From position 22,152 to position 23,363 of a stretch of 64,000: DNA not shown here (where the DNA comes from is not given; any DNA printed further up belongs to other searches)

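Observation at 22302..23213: Alpha-1,3-fucosyltransferase (GT10) signature motif in a phage protein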

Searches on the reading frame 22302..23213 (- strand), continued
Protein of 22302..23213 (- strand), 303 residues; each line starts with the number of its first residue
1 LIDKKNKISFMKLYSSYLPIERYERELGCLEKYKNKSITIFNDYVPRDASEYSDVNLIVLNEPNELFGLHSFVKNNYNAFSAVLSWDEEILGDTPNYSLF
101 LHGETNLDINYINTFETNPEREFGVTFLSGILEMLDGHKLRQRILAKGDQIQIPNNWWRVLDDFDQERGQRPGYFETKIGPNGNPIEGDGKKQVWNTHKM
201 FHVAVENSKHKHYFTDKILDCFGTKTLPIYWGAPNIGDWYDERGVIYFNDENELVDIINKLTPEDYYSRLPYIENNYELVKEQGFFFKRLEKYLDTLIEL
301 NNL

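Call 16: find_encoding_contigs(protein=P0102, flank=10000, max_places=1)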
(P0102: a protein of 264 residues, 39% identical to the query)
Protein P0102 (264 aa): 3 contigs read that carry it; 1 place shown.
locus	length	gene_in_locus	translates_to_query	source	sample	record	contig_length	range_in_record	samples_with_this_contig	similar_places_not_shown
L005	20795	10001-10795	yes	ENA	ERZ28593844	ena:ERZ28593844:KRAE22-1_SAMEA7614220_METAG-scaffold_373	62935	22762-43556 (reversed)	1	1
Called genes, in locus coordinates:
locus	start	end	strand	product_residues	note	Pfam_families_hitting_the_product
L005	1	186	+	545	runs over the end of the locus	PF00118:Cpn60_TCP1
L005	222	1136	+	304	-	PF05496:RuvB_N (weak), PF00004:AAA, PF13173:AAA_14 (faint), PF13401:AAA_22 (faint), PF13177:DNA_pol3_delta2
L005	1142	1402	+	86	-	-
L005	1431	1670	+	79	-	-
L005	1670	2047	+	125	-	-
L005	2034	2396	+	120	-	-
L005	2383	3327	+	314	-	PF12705:PDDEXK_1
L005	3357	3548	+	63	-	-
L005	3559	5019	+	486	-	PF00534:Glycos_transf_1, PF13692:Glyco_trans_1_4 (weak)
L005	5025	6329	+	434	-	PF00534:Glycos_transf_1 (faint)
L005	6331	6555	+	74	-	-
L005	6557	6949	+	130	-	-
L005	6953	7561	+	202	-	PF00535:Glycos_transf_2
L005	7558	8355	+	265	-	PF01531:Glyco_transf_11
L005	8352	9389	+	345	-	PF01370:Epimerase, PF02719:Polysacc_synt_2, PF04321:RmlD_sub_bind, PF16363:GDP_Man_Dehyd, PF07993:NAD_binding_4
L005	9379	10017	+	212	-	PF05050:Methyltransf_21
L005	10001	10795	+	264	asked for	PF00852:Glyco_transf_10 (weak)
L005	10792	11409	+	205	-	PF05050:Methyltransf_21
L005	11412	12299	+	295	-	PF01370:Epimerase, PF02719:Polysacc_synt_2 (weak), PF04321:RmlD_sub_bind, PF16363:GDP_Man_Dehyd, PF07993:NAD_binding_4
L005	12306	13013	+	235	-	PF00535:Glycos_transf_2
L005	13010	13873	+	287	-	-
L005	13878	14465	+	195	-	-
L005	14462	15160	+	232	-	-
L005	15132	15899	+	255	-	PF00535:Glycos_transf_2, PF13641:Glyco_tranf_2_3 (weak)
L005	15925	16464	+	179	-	PF00574:CLP_protease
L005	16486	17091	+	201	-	PF01541:GIY-YIG (weak)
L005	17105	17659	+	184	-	-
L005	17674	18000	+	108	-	-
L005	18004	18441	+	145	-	-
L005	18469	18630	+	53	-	-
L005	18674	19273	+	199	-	-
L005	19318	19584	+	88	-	-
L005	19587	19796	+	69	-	-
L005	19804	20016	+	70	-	PF14902:DUF4494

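Call 17: predict_structure(alignment_id=A1)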
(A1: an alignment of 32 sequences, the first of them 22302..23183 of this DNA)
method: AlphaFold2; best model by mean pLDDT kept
length: 293 residues; sequences in the alignment: 32
mean_pLDDT: 92.7   pTM: 0.90
mean pLDDT of the five models: 92.7, 92.3, 92.0, 91.7, 91.1
residues with pLDDT >= 90: 227; 70-90: 61; 50-70: 5; < 50: 0
segments of 3 or more residues with pLDDT < 50: none
pLDDT, mean of each block of 10 residues (from residue 1): 91 90 94 96 97 91 97 96 96 89 85 97 93 98 97 86 77 72 86 95 93 97 96 98 99 98 98 93 95 90
secondary structure, 60 per line:
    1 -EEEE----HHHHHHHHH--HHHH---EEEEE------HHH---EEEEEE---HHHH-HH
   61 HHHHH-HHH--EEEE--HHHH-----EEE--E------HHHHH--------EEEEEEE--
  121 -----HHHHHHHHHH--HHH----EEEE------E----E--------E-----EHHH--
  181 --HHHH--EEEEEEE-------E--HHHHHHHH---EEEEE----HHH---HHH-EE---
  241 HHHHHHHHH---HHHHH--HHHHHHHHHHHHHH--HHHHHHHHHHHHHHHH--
elements in order: E2-5 H10-18 H21-24 E28-32 E45-50 H54-57 H59-65 E72-75 H78-81 E87-89 H99-103 E112-118 H126-135 E145-148 H183-186 E189-195 H206-213 E217-221 H241-249 H253-257 H260-273 H276-291

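Call 18: search_protein_families(library=ncbifam, proteins=[L005:8352-9389:+, L005:11412-12299:+, L005:7558-8355:+, L005:10001-10795:+, L004:13027-13965:+, L004:15229-16125:+, L004:16867-17871:+, L004:16079-16870:+, L004:9184-10017:+, L004:10873-11763:+], max_evalue=0.0001)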
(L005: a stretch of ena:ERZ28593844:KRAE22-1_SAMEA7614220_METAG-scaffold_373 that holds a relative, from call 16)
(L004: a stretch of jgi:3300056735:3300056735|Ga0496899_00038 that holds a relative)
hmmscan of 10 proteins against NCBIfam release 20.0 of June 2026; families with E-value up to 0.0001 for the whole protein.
L005:8352-9389:+ (345 aa): 15 families
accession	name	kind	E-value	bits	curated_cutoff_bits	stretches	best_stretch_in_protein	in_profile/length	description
TIGR01181.1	dTDP_gluc_dehyt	equivalog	2.8e-34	118.6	365.1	1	2-338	1-309/321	dTDP-glucose 4,6-dehydratase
NF007490.0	PRK10084.1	subfamily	1.5e-26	93.3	649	1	1-321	1-312/361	dTDP-glucose 4,6-dehydratase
TIGR01179.1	galE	equivalog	2.5e-25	89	262.3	1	2-342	1-323/332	UDP-glucose 4-epimerase GalE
NF007956.0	PRK10675.1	subfamily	4.4e-21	75.4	394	1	1-341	1-326/338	UDP-glucose 4-epimerase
NF007582.0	PRK10217.1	equivalog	4e-20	72.2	698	1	2-278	3-257/355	dTDP-glucose 4,6-dehydratase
TIGR02622.1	CDP_4_6_dhtase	equivalog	2.3e-18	66.5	278.45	1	2-147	6-144/352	CDP-glucose 4,6-dehydratase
TIGR04180.1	EDH_00030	hypoth_equivalog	8.9e-16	57.8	475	1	3-306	1-268/297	NAD-dependent 4,6-dehydratase LegB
TIGR02197.1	heptose_epim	equivalog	6.6e-14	51.8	274.6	2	3-145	1-127/316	ADP-glyceromanno-heptose 6-epimerase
NF041015.1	UDPsulfquin_syn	equivalog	1.7e-13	50.3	575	1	1-341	1-364/384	UDP-sulfoquinovose synthase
TIGR01214.1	rmlD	equivalog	6.2e-12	45.2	224.05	1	2-165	1-123/285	dTDP-4-dehydrorhamnose reductase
NF043036.1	ErythonDh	equivalog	5e-10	39.1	325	1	1-139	1-132/321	D-erythronate dehydrogenase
TIGR01472.1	gmd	equivalog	3.7e-08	33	415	1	3-140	3-139/342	GDP-mannose 4,6-dehydratase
NF011728.1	PRK15181.1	equivalog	3.8e-07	29.4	760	1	3-148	18-157/348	Vi polysaccharide biosynthesis UDP-N-acetylglucosaminuronic acid C-4 epimerase TviC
TIGR03589.1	PseB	equivalog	6.9e-07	28.5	407.75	1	2-135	6-128/324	UDP-N-acetylglucosamine 4,6-dehydratase (inverting)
TIGR01777.1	yfcH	hypoth_equivalog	7.6e-06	25.7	207.35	0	3-148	1-127/292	TIGR01777 family oxidoreductase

L005:11412-12299:+ (295 aa): 10 families
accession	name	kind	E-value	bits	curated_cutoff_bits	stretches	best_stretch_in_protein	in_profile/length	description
TIGR01214.1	rmlD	equivalog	3.4e-48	164.2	224.05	1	5-292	1-284/285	dTDP-4-dehydrorhamnose reductase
NF007440.0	PRK09987.1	equivalog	1.9e-18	66.8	308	1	5-292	2-292/299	dTDP-4-dehydrorhamnose reductase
TIGR01179.1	galE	equivalog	5e-13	48.6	262.3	1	19-146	29-160/332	UDP-glucose 4-epimerase GalE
TIGR02197.1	heptose_epim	equivalog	3e-10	39.8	274.6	1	7-146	2-153/316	ADP-glyceromanno-heptose 6-epimerase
TIGR02622.1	CDP_4_6_dhtase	equivalog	1.6e-08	34.1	278.45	1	12-180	29-213/352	CDP-glucose 4,6-dehydratase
NF007956.0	PRK10675.1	subfamily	9.5e-08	31.5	394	1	41-145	56-163/338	UDP-glucose 4-epimerase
TIGR01181.1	dTDP_gluc_dehyt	equivalog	1.3e-07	31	365.1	1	38-230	53-253/321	dTDP-glucose 4,6-dehydratase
NF043036.1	ErythonDh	equivalog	9.6e-06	25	325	1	19-144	35-162/321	D-erythronate dehydrogenase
TIGR04180.1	EDH_00030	hypoth_equivalog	3.3e-05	23.1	475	1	41-186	55-202/297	NAD-dependent 4,6-dehydratase LegB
NF008360.0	PRK11150.1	equivalog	6.9e-05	22.2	452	0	8-142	4-151/310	ADP-glyceromanno-heptose 6-epimerase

L005:7558-8355:+ (265 aa): 0 families

L005:10001-10795:+ (264 aa): 0 families

L004:13027-13965:+ (312 aa): 23 families
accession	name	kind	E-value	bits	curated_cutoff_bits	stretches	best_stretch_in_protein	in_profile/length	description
TIGR01179.1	galE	equivalog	1.5e-25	89.7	262.3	2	3-155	1-159/332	UDP-glucose 4-epimerase GalE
TIGR01181.1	dTDP_gluc_dehyt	equivalog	4.3e-21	75.3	365.1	1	3-299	1-312/321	dTDP-glucose 4,6-dehydratase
TIGR04180.1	EDH_00030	hypoth_equivalog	4.4e-18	65.4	475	1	4-214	1-222/297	NAD-dependent 4,6-dehydratase LegB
TIGR02197.1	heptose_epim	equivalog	6.6e-16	58.4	274.6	1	4-250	1-260/316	ADP-glyceromanno-heptose 6-epimerase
TIGR03589.1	PseB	equivalog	5.9e-13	48.5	407.75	1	2-150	5-144/324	UDP-N-acetylglucosamine 4,6-dehydratase (inverting)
NF007956.0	PRK10675.1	subfamily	2.3e-12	46.7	394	1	3-99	2-103/338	UDP-glucose 4-epimerase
NF008872.0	PRK11908.1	equivalog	1.1e-11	44.4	294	1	1-127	1-127/349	bifunctional UDP-4-keto-pentose/UDP-xylose synthase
TIGR01214.1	rmlD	equivalog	1.4e-11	44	224.05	1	3-170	1-154/285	dTDP-4-dehydrorhamnose reductase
NF043036.1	ErythonDh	equivalog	1.7e-11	43.9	325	1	3-154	2-162/321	D-erythronate dehydrogenase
TIGR02622.1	CDP_4_6_dhtase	equivalog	2e-11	43.7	278.45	1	2-107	5-115/352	CDP-glucose 4,6-dehydratase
NF005998.1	PRK08125.1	equivalog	8.9e-11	40.9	777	1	2-127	316-441/649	bifunctional UDP-4-amino-4-deoxy-L-arabinose formyltransferase/UDP-glucuronic acid oxidase ArnA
NF047922.1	GDPFucSynFcl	equivalog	8.9e-10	38.5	500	1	199-296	205-299/308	GDP-L-fucose synthase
NF007582.0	PRK10217.1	equivalog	5e-09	35.7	698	1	1-217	1-240/355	dTDP-glucose 4,6-dehydratase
TIGR03466.1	HpnA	hypoth_equivalog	5.5e-09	35.3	367.65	1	3-120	2-113/327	hopanoid-associated sugar epimerase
NF007490.0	PRK10084.1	subfamily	1.7e-07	30.6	649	0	3-96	2-100/361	dTDP-glucose 4,6-dehydratase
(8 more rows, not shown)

L004:15229-16125:+ (298 aa): 11 families
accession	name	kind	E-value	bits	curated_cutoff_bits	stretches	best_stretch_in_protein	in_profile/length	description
NF047922.1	GDPFucSynFcl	equivalog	2.8e-30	105.8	500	1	3-287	5-304/308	GDP-L-fucose synthase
TIGR01181.1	dTDP_gluc_dehyt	equivalog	2.1e-11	43.5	365.1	1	135-291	162-318/321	dTDP-glucose 4,6-dehydratase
TIGR04180.1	EDH_00030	hypoth_equivalog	3e-10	39.6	475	0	3-34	1-32/297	NAD-dependent 4,6-dehydratase LegB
TIGR01777.1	yfcH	hypoth_equivalog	9.2e-09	35.3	207.35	1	3-101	1-115/292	TIGR01777 family oxidoreductase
NF050030.1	thlkprotThyD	equivalog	5.2e-07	29.1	400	0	1-44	1-44/305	thylakoid membrane protein ThyD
NF042422.1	oxyalk_red_OleD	equivalog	1.1e-06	28.3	580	1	1-40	1-40/329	2-alkyl-3-oxoalkanoate reductase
NF007490.0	PRK10084.1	subfamily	1.6e-06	27.3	649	1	135-239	178-278/361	dTDP-glucose 4,6-dehydratase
TIGR02197.1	heptose_epim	equivalog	3.4e-06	26.4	274.6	0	189-242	209-264/316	ADP-glyceromanno-heptose 6-epimerase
TIGR01179.1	galE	equivalog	5e-05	22.3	262.3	0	2-30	1-29/332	UDP-glucose 4-epimerase GalE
TIGR03466.1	HpnA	hypoth_equivalog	7.2e-05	21.8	367.65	0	2-34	2-34/327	hopanoid-associated sugar epimerase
NF058621.1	DiazavRedAvaA7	equivalog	7.3e-05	22.5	400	0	1-30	1-30/304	3-diazoavenalumate denitrifying reductase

L004:16867-17871:+ (334 aa): 17 families
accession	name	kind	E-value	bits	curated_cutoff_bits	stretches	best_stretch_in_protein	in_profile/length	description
TIGR04180.1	EDH_00030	hypoth_equivalog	3.1e-23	82.3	475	1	4-318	1-295/297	NAD-dependent 4,6-dehydratase LegB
TIGR01179.1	galE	equivalog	2.7e-21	75.8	262.3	1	3-327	1-320/332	UDP-glucose 4-epimerase GalE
NF047922.1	GDPFucSynFcl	equivalog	9.8e-18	64.6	500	1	2-330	3-299/308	GDP-L-fucose synthase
TIGR01181.1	dTDP_gluc_dehyt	equivalog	3.9e-17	62.3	365.1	1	3-330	1-309/321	dTDP-glucose 4,6-dehydratase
NF008872.0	PRK11908.1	equivalog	4.8e-15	55.4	294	1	169-330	165-333/349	bifunctional UDP-4-keto-pentose/UDP-xylose synthase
NF005998.1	PRK08125.1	equivalog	4.5e-13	48.4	777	1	169-331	479-648/649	bifunctional UDP-4-amino-4-deoxy-L-arabinose formyltransferase/UDP-glucuronic acid oxidase ArnA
NF007956.0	PRK10675.1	subfamily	1e-10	41.3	394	1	3-275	2-274/338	UDP-glucose 4-epimerase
TIGR02197.1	heptose_epim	equivalog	1.9e-09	37.1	274.6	1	4-333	1-314/316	ADP-glyceromanno-heptose 6-epimerase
NF041015.1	UDPsulfquin_syn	equivalog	3.8e-09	36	575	0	2-37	1-36/384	UDP-sulfoquinovose synthase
TIGR01472.1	gmd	equivalog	8.6e-09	35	415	1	2-288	1-275/342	GDP-mannose 4,6-dehydratase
NF007490.0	PRK10084.1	subfamily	9.4e-08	31.4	649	0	149-329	163-331/361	dTDP-glucose 4,6-dehydratase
NF011728.1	PRK15181.1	equivalog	1.3e-07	30.9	760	0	2-36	16-50/348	Vi polysaccharide biosynthesis UDP-N-acetylglucosaminuronic acid C-4 epimerase TviC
NF007582.0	PRK10217.1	equivalog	2.7e-07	30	698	0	149-275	156-264/355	dTDP-glucose 4,6-dehydratase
TIGR01214.1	rmlD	equivalog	1.7e-05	24.1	224.05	0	3-169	1-140/285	dTDP-4-dehydrorhamnose reductase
NF043036.1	ErythonDh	equivalog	6.2e-05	22.4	325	0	3-163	2-159/321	D-erythronate dehydrogenase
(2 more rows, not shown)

L004:16079-16870:+ (263 aa): 6 families
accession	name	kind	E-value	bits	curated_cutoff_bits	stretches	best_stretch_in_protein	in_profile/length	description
TIGR03026.1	NDP-sugDHase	subfamily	6.9e-44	150.2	189.8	1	34-261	67-304/413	nucleotide sugar dehydrogenase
NF041297.1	UDPGDh_AglM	equivalog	9.4e-31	107.2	670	1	29-250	61-297/429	UDP-glucose 6-dehydrogenase AglM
NF047673.2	TeichurnBiosyTuaD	equivalog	1.9e-30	106.4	700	1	39-252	74-292/439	UDP-glucose 6-dehydrogenase TuaD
NF011631.0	PRK15057.1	equivalog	1.7e-19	70.2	757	1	44-232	73-264/388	UDP-glucose 6-dehydrogenase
NF040825.1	UDPMaNacDH_Arch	equivalog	3.1e-12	46.1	750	1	36-246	69-280/418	UDP-N-acetyl-D-mannosamine dehydrogenase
NF008286.0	PRK11064.1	equivalog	4.2e-05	22.3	459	0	149-191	199-241/420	UDP-N-acetyl-D-mannosamine dehydrogenase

L004:9184-10017:+ (277 aa): 0 families

L004:10873-11763:+ (296 aa): 0 families

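Call 21: fold_search(model_id=the predicted structure, library=pdb)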
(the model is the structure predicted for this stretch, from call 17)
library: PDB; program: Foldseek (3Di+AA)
matches with E <= 10: 415; with E <= 0.001: 44
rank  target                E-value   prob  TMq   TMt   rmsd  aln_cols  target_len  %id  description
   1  2nzw_A                1.5e-07  1.00  0.51  0.44   7.3       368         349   14  Crystal Structure of alpha1,3-Fucosyltransferase (released 2007-01-23)
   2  2nzx_C                2.0e-07  1.00  0.53  0.45   7.7       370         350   15  Crystal Structure of alpha1,3-Fucosyltransferase with GDP (released 2007-01-23)
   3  2nzy_A                2.2e-07  1.00  0.51  0.45   7.4       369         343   14  Crystal Structure of alpha1,3-Fucosyltransferase with GDP-fucose (released 2007-01-23)
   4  2nzw_C                2.8e-07  1.00  0.54  0.47   7.1       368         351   15  Crystal Structure of alpha1,3-Fucosyltransferase (released 2007-01-23)
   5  7yro_G                6.7e-07  1.00  0.48  0.43   8.1       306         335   13  Crystal structure of mango fucosyltransferase 13 (released 2023-08-16)
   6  2nzx_A                7.2e-07  1.00  0.53  0.47   7.3       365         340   14  Crystal Structure of alpha1,3-Fucosyltransferase with GDP (released 2007-01-23)
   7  8d0o_A                7.2e-07  1.00  0.47  0.47   7.3       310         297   14  Human alpha1,3-fucosyltransferase FUT9, heavy atom derivative (released 2023-05-24)
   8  7yro_H                8.7e-07  1.00  0.48  0.43   8.2       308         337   14  Crystal structure of mango fucosyltransferase 13 (released 2023-08-16)
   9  2nzw_B                1.1e-06  1.00  0.52  0.46   7.1       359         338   14  Crystal Structure of alpha1,3-Fucosyltransferase (released 2007-01-23)
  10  7yro_D                1.7e-06  1.00  0.47  0.43   7.4       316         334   12  Crystal structure of mango fucosyltransferase 13 (released 2023-08-16)
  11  8d0w_A                1.9e-06  1.00  0.48  0.48   7.2       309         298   14  Human FUT9 bound to H-Type 2 (released 2023-05-24)
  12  7yro_C                1.9e-06  1.00  0.47  0.42   8.1       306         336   14  Crystal structure of mango fucosyltransferase 13 (released 2023-08-16)
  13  7yro_F                2.1e-06  1.00  0.45  0.41   8.4       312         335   15  Crystal structure of mango fucosyltransferase 13 (released 2023-08-16)
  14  7yro_E                3.1e-06  1.00  0.45  0.41   9.0       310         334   14  Crystal structure of mango fucosyltransferase 13 (released 2023-08-16)
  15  7yro_A                3.3e-06  1.00  0.45  0.40   8.8       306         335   14  Crystal structure of mango fucosyltransferase 13 (released 2023-08-16)
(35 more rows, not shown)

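Call 23: search_solved_structures(query=A1, max_evalue=10, show_alignments=5)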
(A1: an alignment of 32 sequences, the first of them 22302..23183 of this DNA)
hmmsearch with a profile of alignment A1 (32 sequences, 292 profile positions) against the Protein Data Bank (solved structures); distinct sequences matched with E-value up to 10: 5.
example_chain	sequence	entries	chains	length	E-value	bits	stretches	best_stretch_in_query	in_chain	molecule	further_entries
2nzw_A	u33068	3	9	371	6.9e-12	48.3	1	179-261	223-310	Alpha1,3-fucosyltransferase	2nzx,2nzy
5zoi_A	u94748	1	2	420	1.3e-11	47.4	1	179-260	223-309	Alpha-(1,3)-fucosyltransferase FucT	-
7yro_A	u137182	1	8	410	1.2e-06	31.1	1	186-251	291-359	Fucosyltransferase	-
9s6a_A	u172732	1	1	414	3.3e-06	29.7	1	175-228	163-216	Glycoprotein 3-alpha-L-fucosyltransferase A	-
8d0o_A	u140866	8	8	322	0.00077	21.9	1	187-257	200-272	4-galactosyl-N-acetylglucosaminide 3-alpha-L-fucosyltransferase 9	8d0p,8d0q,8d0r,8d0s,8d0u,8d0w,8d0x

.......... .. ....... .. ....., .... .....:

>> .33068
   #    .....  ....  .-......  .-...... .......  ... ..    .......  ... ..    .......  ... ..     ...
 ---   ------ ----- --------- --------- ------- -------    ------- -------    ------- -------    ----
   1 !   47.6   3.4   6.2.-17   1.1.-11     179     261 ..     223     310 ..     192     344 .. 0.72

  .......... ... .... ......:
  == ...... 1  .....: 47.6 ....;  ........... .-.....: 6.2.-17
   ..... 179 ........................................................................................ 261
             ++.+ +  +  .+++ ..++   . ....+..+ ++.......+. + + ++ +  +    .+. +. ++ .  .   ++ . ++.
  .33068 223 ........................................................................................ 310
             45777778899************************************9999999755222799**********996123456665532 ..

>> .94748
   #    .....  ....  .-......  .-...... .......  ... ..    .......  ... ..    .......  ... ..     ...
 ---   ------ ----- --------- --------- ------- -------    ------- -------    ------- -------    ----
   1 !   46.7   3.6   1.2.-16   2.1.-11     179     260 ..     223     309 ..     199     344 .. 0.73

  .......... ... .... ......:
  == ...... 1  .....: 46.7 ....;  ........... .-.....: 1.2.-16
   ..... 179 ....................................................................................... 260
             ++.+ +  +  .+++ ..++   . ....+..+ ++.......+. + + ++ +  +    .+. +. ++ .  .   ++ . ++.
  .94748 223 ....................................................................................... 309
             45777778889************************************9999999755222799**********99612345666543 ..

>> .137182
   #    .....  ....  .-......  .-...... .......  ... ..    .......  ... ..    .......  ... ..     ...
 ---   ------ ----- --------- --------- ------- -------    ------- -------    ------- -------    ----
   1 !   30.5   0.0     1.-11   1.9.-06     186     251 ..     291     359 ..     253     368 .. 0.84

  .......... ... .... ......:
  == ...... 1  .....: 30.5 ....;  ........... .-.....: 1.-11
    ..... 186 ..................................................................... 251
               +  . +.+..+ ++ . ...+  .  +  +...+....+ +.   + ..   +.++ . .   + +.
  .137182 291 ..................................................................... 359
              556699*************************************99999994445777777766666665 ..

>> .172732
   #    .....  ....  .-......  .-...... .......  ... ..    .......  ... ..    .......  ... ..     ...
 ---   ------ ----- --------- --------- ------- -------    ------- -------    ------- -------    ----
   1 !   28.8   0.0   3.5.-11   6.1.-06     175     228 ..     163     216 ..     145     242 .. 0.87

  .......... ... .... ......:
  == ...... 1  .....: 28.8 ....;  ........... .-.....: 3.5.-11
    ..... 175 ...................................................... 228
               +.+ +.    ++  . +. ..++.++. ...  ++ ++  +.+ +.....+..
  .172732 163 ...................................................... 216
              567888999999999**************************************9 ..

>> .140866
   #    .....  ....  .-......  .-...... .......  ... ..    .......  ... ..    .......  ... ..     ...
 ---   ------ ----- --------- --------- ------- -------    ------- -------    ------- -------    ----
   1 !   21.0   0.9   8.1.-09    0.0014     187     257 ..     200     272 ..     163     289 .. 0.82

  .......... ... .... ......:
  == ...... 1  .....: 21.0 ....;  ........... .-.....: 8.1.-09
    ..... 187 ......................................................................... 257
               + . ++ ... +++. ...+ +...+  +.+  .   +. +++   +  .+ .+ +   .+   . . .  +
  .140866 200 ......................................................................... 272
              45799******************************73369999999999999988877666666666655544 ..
